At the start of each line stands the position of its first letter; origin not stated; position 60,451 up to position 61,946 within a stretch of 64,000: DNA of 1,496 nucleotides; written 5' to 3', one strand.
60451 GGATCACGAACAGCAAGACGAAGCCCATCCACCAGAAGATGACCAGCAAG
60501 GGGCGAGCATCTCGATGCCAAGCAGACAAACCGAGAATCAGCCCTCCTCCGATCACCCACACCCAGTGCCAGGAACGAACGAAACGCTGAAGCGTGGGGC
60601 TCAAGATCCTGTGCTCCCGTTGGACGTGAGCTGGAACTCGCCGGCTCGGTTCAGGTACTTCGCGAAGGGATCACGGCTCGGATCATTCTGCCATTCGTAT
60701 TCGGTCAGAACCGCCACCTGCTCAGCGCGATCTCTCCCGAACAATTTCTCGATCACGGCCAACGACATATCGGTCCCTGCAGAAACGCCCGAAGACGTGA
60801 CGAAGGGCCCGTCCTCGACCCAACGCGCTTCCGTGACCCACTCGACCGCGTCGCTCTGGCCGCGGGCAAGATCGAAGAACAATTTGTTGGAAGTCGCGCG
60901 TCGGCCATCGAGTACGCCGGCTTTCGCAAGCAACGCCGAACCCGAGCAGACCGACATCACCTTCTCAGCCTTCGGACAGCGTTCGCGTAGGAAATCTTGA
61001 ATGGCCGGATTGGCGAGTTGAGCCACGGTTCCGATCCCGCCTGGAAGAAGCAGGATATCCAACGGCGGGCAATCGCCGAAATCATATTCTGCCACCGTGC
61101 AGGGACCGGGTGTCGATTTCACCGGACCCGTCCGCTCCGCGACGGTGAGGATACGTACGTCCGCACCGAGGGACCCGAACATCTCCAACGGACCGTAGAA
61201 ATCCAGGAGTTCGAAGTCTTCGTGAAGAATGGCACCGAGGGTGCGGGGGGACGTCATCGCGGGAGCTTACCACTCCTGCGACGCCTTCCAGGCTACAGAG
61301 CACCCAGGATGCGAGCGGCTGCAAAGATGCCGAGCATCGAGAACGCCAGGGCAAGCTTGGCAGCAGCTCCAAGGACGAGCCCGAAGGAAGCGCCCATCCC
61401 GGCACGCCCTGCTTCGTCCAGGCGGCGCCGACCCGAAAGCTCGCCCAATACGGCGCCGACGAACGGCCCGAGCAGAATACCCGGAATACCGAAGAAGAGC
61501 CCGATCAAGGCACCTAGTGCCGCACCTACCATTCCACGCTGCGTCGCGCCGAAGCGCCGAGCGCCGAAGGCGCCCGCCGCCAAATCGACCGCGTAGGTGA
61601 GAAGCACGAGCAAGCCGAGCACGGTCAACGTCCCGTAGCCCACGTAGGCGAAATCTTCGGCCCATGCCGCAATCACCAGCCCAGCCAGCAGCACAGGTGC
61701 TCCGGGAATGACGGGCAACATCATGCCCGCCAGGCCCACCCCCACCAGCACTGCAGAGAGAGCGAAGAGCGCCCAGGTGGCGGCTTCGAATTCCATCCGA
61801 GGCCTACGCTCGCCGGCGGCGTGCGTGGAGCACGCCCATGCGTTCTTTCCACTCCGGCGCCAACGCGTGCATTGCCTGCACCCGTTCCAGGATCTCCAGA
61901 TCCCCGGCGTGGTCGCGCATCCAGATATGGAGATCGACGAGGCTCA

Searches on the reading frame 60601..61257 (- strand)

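Call 54: search_protein_families(library=pfam, proteins=[window:60601-61257:-], max_evalue=0.001)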
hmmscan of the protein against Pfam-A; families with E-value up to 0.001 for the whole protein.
window:60601-61257:- (218 aa): 1 family
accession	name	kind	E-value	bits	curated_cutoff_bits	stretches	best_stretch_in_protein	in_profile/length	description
PF01965.30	DJ-1_PfpI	-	4.3e-23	82.4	26.6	1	10-170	6-164/165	DJ-1/PfpI family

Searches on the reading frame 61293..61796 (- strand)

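Call 54: search_protein_families(library=pfam, proteins=[window:61293-61796:-], max_evalue=0.001)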
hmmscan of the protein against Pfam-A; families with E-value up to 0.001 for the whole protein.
window:61293-61796:- (167 aa): 2 families
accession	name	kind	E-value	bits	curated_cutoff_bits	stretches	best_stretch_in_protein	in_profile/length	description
PF04306.18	DUF456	-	4.8e-35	121.3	29.4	1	27-160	2-137/139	Protein of unknown function (DUF456)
PF13441.11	Gly-zipper_YMGG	-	0.00031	20.8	28.9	1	83-123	2-44/45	YMGG-like Gly-zipper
